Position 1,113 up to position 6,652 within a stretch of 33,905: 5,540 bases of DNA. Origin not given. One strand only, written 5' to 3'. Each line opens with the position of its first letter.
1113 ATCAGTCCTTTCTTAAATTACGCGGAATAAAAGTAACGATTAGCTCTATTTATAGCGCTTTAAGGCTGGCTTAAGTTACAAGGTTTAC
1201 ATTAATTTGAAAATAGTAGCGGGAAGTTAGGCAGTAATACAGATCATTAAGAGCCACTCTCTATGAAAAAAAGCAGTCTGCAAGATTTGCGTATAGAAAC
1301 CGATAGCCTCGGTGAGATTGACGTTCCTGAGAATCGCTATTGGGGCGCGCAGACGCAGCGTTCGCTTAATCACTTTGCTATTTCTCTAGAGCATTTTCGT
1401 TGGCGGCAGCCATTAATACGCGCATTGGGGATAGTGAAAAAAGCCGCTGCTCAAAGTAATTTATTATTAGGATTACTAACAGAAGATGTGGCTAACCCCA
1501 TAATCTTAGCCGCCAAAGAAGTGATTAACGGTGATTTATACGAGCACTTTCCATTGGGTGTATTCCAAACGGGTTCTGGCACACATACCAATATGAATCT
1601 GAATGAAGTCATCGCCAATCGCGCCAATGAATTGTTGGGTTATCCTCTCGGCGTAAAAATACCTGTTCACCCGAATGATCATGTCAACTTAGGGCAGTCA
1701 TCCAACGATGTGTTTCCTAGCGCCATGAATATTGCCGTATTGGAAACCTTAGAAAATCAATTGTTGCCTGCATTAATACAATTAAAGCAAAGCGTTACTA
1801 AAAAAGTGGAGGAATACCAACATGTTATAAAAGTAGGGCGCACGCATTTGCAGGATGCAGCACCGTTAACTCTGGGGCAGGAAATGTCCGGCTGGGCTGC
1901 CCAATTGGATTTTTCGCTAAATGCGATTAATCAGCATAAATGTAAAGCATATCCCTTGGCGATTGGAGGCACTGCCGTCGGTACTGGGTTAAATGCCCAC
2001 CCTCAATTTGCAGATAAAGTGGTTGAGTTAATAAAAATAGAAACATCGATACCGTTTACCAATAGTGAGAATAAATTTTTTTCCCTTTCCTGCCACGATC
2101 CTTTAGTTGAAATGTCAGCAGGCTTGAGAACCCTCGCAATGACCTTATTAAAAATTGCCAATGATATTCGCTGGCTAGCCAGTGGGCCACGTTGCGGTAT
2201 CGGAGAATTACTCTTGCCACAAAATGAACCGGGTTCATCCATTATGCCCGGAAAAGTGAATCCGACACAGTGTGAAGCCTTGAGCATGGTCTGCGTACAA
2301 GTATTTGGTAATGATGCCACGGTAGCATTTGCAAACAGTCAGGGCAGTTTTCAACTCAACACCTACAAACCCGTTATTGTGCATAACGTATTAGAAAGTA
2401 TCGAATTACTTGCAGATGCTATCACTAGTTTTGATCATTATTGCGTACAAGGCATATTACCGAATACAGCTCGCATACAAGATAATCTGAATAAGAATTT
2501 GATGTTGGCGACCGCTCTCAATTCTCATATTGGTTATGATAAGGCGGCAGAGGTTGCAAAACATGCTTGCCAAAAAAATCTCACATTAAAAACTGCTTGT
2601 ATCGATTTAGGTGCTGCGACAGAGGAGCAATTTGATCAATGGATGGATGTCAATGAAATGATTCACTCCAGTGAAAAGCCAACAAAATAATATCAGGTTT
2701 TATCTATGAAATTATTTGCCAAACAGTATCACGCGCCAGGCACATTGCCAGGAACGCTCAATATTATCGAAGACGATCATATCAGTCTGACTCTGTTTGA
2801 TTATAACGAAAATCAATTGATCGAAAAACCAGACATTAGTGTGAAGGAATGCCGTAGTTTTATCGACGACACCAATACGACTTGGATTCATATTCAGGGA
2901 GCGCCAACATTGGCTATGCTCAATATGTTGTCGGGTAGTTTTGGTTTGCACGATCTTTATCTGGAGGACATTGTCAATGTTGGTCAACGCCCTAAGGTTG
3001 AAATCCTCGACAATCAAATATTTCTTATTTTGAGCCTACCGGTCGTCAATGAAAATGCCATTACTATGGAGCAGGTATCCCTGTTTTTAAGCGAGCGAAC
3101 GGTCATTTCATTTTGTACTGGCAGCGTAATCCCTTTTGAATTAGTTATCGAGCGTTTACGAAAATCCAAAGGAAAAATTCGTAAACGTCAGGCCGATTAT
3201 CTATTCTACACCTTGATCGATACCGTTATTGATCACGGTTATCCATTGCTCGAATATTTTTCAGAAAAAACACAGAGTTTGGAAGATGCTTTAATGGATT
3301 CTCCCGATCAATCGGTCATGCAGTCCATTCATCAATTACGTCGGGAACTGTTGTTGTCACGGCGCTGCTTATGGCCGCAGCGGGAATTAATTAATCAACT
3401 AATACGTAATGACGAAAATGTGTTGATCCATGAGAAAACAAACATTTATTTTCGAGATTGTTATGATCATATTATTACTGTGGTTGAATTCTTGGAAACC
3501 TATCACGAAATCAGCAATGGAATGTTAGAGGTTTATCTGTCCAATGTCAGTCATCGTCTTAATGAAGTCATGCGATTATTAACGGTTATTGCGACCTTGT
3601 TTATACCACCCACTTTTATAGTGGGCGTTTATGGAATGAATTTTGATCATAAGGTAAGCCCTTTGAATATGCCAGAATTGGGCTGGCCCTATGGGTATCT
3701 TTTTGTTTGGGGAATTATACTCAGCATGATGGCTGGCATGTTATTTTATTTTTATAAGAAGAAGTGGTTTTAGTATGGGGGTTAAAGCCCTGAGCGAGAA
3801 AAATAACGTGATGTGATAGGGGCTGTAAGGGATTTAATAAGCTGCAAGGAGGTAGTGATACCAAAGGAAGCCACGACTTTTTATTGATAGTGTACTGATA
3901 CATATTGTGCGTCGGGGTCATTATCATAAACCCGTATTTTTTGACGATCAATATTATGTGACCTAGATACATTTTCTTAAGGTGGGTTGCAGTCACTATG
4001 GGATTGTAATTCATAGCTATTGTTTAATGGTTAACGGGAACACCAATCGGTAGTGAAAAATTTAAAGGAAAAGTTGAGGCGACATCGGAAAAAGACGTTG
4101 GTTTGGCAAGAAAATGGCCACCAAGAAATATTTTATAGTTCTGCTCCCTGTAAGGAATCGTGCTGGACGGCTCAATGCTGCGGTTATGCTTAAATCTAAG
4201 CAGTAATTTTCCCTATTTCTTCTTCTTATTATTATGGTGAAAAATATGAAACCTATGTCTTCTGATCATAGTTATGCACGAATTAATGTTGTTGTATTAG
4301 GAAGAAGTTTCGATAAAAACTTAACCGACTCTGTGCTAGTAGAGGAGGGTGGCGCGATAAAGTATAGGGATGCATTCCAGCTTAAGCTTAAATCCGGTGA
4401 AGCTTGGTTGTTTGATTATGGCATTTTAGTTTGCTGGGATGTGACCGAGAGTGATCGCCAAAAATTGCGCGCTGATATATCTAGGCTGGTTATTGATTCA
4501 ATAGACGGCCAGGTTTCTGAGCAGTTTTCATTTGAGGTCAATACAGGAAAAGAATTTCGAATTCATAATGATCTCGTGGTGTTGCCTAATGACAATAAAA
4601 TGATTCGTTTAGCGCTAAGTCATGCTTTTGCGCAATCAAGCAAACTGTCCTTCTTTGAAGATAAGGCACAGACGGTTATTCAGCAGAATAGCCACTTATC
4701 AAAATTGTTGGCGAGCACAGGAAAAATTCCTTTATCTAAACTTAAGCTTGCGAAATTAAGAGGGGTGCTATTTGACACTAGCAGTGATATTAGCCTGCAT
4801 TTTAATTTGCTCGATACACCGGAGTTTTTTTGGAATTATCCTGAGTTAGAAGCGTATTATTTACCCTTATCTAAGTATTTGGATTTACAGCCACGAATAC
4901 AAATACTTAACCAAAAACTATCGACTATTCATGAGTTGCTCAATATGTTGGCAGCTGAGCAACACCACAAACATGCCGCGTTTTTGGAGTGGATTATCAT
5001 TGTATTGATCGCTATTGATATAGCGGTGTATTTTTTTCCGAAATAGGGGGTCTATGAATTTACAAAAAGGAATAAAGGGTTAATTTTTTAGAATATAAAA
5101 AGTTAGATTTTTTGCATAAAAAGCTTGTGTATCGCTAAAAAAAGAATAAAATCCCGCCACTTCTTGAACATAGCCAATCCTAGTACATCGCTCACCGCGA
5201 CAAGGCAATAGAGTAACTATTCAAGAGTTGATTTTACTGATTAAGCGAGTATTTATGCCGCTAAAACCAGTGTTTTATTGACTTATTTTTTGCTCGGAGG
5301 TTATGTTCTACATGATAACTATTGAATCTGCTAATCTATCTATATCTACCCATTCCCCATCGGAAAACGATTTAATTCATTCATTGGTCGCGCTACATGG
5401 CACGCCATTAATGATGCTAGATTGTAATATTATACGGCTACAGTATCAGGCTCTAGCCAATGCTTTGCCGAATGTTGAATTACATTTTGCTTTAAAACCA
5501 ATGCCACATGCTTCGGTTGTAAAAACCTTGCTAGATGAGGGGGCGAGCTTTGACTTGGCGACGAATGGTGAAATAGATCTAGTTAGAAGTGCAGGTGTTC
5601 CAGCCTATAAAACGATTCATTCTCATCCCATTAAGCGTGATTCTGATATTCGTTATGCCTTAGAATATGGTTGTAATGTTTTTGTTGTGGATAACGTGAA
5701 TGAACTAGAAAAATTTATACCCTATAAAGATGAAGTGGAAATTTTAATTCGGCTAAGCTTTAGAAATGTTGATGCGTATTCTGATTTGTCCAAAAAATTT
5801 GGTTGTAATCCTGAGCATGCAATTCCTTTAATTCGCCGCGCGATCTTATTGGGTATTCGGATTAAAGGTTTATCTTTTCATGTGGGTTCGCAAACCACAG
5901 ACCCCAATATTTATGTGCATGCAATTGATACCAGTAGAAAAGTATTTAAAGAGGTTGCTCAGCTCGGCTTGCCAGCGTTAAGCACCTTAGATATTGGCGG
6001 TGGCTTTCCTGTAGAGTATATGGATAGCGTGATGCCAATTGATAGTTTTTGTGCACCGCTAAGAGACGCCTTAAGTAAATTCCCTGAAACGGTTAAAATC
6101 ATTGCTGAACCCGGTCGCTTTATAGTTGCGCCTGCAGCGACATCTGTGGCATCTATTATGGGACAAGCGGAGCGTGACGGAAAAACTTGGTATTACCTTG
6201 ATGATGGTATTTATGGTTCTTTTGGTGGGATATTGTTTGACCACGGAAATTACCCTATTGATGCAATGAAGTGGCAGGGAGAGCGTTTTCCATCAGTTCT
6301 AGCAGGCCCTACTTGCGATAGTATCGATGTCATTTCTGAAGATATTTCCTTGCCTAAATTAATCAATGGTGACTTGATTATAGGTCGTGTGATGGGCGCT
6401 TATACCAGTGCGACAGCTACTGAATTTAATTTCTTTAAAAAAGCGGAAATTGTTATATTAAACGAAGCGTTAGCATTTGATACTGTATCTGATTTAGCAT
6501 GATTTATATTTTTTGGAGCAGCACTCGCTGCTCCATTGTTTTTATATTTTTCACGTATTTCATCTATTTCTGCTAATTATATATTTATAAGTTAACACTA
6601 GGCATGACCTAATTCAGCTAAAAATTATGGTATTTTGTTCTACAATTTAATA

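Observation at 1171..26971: Thirteen promoters share yTTAAG-N5-yTTAAG-N10-TAnnnT: a PmrA/BasR-box regulon covering stress and stationary-phase genes plus the regulator itself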

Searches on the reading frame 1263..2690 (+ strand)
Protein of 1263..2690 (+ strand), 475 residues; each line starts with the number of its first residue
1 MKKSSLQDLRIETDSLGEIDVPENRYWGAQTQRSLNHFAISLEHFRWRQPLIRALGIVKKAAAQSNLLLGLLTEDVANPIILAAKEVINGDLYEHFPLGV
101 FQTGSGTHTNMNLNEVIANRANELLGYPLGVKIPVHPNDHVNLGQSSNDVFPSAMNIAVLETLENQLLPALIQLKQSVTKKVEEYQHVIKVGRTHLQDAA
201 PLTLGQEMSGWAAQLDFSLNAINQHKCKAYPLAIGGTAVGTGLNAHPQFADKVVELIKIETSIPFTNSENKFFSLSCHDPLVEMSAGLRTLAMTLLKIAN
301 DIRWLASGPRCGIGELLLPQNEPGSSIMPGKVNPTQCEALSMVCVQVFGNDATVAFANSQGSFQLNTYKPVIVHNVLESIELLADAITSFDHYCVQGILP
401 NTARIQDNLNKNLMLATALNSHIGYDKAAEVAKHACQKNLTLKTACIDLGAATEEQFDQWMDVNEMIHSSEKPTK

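Call 12: search_protein_families(library=pfam, proteins=[window:1263-2690:+], max_evalue=0.01)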
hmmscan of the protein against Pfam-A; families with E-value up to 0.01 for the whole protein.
window:1263-2690:+ (475 aa): 2 families
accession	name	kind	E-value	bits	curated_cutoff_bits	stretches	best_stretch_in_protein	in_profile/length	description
PF00206.25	Lyase_1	-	7.3e-101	338.1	27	1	17-349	1-312/312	Lyase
PF10415.14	FumaraseC_C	-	5.5e-21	75.2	32.5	1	415-468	1-54/54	Fumarase C C-terminus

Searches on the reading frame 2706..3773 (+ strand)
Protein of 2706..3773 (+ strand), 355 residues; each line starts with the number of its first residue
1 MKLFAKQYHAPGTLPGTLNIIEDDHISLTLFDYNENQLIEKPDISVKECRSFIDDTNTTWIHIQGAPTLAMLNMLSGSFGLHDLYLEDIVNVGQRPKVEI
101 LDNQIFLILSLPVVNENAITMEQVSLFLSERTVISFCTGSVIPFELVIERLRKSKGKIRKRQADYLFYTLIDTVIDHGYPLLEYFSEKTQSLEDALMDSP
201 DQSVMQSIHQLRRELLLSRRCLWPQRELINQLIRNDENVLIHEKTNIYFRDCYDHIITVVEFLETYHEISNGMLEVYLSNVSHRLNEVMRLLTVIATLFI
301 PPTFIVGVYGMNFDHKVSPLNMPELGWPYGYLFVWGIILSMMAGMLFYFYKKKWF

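Call 12: search_protein_families(library=pfam, proteins=[window:2706-3773:+], max_evalue=0.01)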
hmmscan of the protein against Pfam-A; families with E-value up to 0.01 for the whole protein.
window:2706-3773:+ (355 aa): 1 family
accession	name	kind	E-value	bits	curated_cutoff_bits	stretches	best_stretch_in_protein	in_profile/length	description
PF01544.23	CorA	-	1.6e-68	231.6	27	1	58-351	4-292/292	CorA-like Mg2+ transporter protein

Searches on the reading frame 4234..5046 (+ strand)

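Call 12: search_protein_families(library=pfam, proteins=[window:4234-5046:+], max_evalue=0.01)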
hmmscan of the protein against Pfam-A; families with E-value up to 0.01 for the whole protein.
window:4234-5046:+ (270 aa): 1 family
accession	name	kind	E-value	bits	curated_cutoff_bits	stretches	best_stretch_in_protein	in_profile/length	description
PF02582.19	DUF155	-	2.2e-46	158.6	27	1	58-226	2-174/174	RMND1/Sif2-Sif3/Mrx10, DUF155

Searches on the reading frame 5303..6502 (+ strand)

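Call 12: search_protein_families(library=pfam, proteins=[window:5303-6502:+], max_evalue=0.01)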
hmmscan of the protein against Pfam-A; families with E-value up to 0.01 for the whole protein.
window:5303-6502:+ (399 aa): 2 families
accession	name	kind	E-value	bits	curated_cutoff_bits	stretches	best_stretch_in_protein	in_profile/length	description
PF02784.22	Orn_Arg_deC_N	-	8.8e-52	176.4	23.4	1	44-276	4-247/247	Pyridoxal-dependent decarboxylase, pyridoxal binding domain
PF00278.28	Orn_DAP_Arg_deC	-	1.3e-17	64.2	23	1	277-365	6-95/95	Pyridoxal-dependent decarboxylase, C-terminal sheet domain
